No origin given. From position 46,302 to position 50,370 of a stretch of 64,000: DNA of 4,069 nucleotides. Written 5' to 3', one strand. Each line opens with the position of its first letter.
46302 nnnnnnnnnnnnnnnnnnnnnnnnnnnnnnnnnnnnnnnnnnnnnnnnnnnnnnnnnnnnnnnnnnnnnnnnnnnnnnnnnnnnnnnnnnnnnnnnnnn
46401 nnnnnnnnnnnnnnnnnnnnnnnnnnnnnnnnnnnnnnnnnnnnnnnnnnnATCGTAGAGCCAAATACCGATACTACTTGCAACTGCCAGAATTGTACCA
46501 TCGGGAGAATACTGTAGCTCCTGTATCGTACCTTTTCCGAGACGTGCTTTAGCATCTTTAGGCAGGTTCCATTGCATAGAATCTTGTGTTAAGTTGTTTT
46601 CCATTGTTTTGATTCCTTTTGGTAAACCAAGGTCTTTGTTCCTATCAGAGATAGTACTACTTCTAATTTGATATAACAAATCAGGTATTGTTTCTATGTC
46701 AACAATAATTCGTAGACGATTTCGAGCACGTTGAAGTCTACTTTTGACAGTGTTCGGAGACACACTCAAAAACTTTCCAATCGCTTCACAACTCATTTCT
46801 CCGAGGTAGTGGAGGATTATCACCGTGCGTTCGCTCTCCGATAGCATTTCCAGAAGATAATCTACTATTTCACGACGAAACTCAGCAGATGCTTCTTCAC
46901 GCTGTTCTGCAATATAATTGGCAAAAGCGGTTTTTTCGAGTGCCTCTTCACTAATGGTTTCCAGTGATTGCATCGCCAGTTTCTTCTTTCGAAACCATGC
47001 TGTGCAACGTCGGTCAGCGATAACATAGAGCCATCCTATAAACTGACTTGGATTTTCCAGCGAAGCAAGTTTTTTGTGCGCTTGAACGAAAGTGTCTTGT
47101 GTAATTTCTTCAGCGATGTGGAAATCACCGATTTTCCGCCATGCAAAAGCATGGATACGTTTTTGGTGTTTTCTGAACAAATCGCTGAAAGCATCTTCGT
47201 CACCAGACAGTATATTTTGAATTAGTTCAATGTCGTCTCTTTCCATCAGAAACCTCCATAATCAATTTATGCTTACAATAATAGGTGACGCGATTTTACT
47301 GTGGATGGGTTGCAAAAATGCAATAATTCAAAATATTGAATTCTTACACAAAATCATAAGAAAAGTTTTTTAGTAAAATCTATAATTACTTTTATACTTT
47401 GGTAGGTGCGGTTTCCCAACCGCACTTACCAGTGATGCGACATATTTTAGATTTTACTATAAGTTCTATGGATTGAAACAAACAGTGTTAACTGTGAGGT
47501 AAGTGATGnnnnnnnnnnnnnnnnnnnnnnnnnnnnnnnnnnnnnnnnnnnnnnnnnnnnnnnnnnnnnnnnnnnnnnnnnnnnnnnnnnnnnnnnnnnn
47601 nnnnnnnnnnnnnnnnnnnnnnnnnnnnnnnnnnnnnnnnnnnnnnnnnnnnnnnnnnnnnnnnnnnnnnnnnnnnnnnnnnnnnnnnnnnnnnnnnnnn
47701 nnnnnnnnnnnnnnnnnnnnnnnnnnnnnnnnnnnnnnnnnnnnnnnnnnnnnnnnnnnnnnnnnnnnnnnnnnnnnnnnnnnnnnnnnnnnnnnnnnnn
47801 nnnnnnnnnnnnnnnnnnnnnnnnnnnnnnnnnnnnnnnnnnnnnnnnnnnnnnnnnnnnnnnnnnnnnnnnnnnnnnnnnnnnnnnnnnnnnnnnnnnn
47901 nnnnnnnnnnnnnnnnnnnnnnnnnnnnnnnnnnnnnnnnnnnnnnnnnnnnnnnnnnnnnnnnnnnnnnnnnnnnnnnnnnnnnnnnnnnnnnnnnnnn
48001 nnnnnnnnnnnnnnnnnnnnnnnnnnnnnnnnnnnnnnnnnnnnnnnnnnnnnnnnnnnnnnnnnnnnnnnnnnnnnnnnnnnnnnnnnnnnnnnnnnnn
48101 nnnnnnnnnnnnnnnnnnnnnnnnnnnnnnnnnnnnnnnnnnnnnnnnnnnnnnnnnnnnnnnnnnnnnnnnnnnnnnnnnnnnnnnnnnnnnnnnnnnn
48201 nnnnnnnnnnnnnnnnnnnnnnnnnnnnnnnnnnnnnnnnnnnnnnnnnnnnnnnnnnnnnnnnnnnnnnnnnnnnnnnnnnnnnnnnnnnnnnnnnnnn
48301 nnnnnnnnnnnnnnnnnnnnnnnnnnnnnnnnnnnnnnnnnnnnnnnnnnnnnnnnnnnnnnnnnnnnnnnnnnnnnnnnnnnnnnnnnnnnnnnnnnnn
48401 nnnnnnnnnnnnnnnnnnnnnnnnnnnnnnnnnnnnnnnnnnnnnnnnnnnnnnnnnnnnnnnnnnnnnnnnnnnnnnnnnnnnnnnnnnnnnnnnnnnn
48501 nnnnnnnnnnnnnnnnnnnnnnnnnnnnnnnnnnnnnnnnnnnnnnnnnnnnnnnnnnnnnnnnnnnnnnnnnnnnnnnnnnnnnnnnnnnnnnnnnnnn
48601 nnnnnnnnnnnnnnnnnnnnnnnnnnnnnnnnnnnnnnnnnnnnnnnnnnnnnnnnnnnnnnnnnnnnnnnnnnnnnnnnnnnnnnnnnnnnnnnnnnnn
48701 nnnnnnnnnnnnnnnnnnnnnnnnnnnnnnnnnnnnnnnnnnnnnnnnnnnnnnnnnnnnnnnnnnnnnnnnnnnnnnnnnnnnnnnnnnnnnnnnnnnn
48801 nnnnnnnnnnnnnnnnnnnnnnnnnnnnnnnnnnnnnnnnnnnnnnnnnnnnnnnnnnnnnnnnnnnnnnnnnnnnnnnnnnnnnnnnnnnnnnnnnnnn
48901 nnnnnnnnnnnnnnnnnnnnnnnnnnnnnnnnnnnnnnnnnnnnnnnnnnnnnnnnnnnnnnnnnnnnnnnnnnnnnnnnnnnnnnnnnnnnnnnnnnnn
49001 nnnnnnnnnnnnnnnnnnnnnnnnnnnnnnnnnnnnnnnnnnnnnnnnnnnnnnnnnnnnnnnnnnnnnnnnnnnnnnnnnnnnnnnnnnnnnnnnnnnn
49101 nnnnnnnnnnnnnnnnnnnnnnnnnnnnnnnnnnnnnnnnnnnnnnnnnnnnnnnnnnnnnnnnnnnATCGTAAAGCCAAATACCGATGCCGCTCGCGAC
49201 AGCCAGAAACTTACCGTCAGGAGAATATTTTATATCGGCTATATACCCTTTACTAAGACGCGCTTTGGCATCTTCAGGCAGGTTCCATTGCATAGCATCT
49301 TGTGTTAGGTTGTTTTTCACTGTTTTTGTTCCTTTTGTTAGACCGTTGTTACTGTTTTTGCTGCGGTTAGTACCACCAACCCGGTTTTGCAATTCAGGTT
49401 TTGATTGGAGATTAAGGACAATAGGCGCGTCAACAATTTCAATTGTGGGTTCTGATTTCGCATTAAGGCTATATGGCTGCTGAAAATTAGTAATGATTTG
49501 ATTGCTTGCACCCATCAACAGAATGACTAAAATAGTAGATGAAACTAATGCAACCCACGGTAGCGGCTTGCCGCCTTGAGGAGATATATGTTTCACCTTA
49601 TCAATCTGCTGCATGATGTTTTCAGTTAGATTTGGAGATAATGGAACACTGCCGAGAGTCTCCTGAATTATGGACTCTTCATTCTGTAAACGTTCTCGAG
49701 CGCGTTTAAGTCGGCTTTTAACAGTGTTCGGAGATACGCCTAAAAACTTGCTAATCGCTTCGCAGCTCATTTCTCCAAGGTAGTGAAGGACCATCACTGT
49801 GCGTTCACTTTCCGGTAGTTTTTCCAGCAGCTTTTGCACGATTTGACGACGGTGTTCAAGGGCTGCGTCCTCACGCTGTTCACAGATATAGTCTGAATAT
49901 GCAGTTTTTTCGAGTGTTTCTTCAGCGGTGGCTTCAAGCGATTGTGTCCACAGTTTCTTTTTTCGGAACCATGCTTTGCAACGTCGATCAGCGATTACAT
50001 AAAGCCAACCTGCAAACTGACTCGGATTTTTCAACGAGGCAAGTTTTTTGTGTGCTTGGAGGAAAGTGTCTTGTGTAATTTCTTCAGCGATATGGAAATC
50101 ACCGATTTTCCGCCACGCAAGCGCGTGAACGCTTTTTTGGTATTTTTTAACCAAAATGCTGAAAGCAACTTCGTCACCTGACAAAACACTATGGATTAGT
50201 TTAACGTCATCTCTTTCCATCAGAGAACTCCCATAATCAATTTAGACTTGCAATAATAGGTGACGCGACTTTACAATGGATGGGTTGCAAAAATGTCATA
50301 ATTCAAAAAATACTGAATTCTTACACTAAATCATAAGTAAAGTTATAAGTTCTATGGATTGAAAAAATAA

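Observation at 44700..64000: Nine-gene WD40 propeller paralog family with a conserved '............' entry motif and swapped N-terminal targeting modules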

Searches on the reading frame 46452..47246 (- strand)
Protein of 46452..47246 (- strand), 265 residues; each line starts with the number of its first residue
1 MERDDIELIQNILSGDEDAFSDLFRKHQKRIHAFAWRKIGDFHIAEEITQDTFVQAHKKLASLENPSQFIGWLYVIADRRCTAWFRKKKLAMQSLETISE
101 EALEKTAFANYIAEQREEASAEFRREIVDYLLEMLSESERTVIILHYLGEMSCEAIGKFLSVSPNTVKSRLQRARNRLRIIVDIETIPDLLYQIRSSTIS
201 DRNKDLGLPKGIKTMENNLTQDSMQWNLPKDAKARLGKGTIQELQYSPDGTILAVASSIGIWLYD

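Call 16: search_protein_families(library=ncbifam, proteins=[window:46452-47246:-], max_evalue=0.01)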
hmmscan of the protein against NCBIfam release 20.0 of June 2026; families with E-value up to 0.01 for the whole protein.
seq(265 aa): 98 families (the best 25 are shown)
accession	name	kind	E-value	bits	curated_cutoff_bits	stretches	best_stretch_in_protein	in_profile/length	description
NF009166.1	PRK12513.1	equivalog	6.6e-29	101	206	1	2-180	6-184/193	RNA polymerase sigma factor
NF009171.0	PRK12518.1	equivalog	4.3e-27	95.2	208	1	4-181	13-183/191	RNA polymerase sigma factor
TIGR02937.1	sigma70-ECF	superfamily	9.5e-27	93.6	42.9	1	18-179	1-162/165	sigma-70 family RNA polymerase sigma factor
NF007223.0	PRK09641.1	equivalog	1.3e-26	93.6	209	1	2-180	2-182/187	RNA polymerase sigma factor SigW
TIGR02985.1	Sig70_bacteroi1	subfamily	2.7e-26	92.7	126.4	1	19-180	2-160/162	RNA polymerase sigma-70 factor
NF008888.0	PRK11922.1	equivalog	8e-26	91.1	204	1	3-183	15-197/231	RNA polymerase sigma factor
NF007216.0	PRK09638.1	equivalog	7.4e-25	87.7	194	1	2-179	2-171/180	RNA polymerase sigma factor SigY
TIGR02950.1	SigM_subfam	subfamily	8.3e-24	84.2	147.95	1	22-181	4-157/159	RNA polymerase sigma factor, SigM family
TIGR02948.1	SigW_bacill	equivalog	2e-23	83.5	243.1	1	5-179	5-181/187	RNA polymerase sigma factor SigW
NF004113.0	PRK05602.1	equivalog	2.3e-23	82.9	208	1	4-183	31-202/211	RNA polymerase sigma factor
NF009168.0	PRK12515.1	subfamily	1.3e-22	80.2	236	1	5-179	9-176/189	RNA polymerase sigma factor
NF007225.0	PRK09643.1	equivalog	2.6e-22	79.5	190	1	2-180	11-180/204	RNA polymerase sigma factor SigM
TIGR02954.1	Sig70_famx3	hypoth_equivalog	4.7e-22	78.5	188.5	1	5-181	3-166/170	RNA polymerase sigma-70 factor, TIGR02954 family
NF006930.0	PRK09415.1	subfamily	1.8e-21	76.7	198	1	16-179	14-172/179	RNA polymerase factor sigma C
TIGR02989.1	Sig-70_gvs1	subfamily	3.1e-21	76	124.55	1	19-179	2-155/158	RNA polymerase sigma-70 factor, Rhodopirellula/Verrucomicrobium family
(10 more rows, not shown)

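Call 17: search_protein_families(library=pfam, proteins=[window:46509-47246:-], max_evalue=0.01)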
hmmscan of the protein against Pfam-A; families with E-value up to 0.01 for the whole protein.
seq(246 aa): 6 families
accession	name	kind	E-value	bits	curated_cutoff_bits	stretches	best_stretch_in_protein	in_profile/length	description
PF08281.18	Sigma70_r4_2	-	4.4e-14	52.3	25.7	1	126-178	2-54/54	Sigma-70, region 4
PF04542.20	Sigma70_r2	-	2.9e-12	46.6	24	1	23-89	1-69/71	Sigma-70 region 2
PF04545.22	Sigma70_r4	-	7.9e-10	38.5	24.1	1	132-179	2-49/50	Sigma-70, region 4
PF07638.17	Sigma70_ECF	-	3.1e-05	24.4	21.1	1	7-179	6-180/185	ECF sigma factor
PF13384.12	HTH_23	-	0.0016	18.7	24.6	1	135-174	2-41/50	Homeodomain-like domain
PF06530.18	Phage_antitermQ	-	0.0082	16.5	26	0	128-178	57-106/118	Phage antitermination protein Q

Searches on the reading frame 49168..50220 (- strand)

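Call 16: search_protein_families(library=ncbifam, proteins=[window:49168-50220:-], max_evalue=0.01)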
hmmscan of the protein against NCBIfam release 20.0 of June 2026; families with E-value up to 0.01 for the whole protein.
seq(351 aa): 101 families (the best 25 are shown)
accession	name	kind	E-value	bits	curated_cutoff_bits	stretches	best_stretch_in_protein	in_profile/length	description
NF007223.0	PRK09641.1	equivalog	7.4e-31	107.4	209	1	1-180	1-182/187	RNA polymerase sigma factor SigW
NF009166.1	PRK12513.1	equivalog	1.8e-29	102.8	206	1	2-181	6-185/193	RNA polymerase sigma factor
TIGR02937.1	sigma70-ECF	superfamily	1.2e-28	99.8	42.9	1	19-181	2-164/165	sigma-70 family RNA polymerase sigma factor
TIGR02948.1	SigW_bacill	equivalog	4.5e-28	98.6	243.1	1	2-180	2-182/187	RNA polymerase sigma factor SigW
NF008888.0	PRK11922.1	equivalog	1.9e-27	96.4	204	1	3-181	15-195/231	RNA polymerase sigma factor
NF009171.0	PRK12518.1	equivalog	1.2e-26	93.7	208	1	4-179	13-181/191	RNA polymerase sigma factor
TIGR02939.1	RpoE_Sigma70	equivalog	7.1e-26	91.4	236.15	1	4-180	6-184/190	RNA polymerase sigma factor RpoE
TIGR02985.1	Sig70_bacteroi1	subfamily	3.9e-25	88.9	126.4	1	19-181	2-161/162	RNA polymerase sigma-70 factor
NF006930.0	PRK09415.1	subfamily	4.1e-25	88.6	198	1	19-180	17-173/179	RNA polymerase factor sigma C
NF004113.0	PRK05602.1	equivalog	2.8e-24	85.9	208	1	4-181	31-200/211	RNA polymerase sigma factor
TIGR02950.1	SigM_subfam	subfamily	4.4e-24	85.1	147.95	1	23-180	5-156/159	RNA polymerase sigma factor, SigM family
NF007225.0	PRK09643.1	equivalog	9.9e-24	84.2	190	1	2-184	11-184/204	RNA polymerase sigma factor SigM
NF007216.0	PRK09638.1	equivalog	1.3e-22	80.4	194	1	2-181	2-173/180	RNA polymerase sigma factor SigY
NF009172.0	PRK12519.1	subfamily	1.2e-21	77.2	222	1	2-180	13-187/194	RNA polymerase sigma factor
TIGR02983.1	SigE-fam_strep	subfamily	2.5e-21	76.2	141.55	1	18-181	6-157/162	SigE family RNA polymerase sigma factor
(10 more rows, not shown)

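Call 17: search_protein_families(library=pfam, proteins=[window:49225-50220:-], max_evalue=0.01)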
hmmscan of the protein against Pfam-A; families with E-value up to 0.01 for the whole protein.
seq(332 aa): 9 families
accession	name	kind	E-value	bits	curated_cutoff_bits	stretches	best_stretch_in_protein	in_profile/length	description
PF08281.18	Sigma70_r4_2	-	6.8e-17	61.3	25.7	1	126-178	2-54/54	Sigma-70, region 4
PF04542.20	Sigma70_r2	-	2.1e-12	47.1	24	1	23-89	1-69/71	Sigma-70 region 2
PF04545.22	Sigma70_r4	-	3.7e-11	42.8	24.1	1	131-179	1-49/50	Sigma-70, region 4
PF07638.17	Sigma70_ECF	-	4.7e-06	27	21.1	1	7-182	6-183/185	ECF sigma factor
PF13384.12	HTH_23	-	0.00013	22.1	24.6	1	137-176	4-44/50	Homeodomain-like domain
PF13542.12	HTH_Tnp_ISL3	-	0.0012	18.8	27.4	1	143-174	19-50/51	Helix-turn-helix domain of transposase family ISL3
PF13556.12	HTH_30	-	0.0016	18.6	27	1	147-178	8-40/59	PucR C-terminal helix-turn-helix domain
PF06530.18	Phage_antitermQ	-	0.0038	17.6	26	1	93-179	25-107/118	Phage antitermination protein Q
PF13412.12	HTH_24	-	0.0057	16.6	21.9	0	150-175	17-42/48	Winged helix-turn-helix DNA-binding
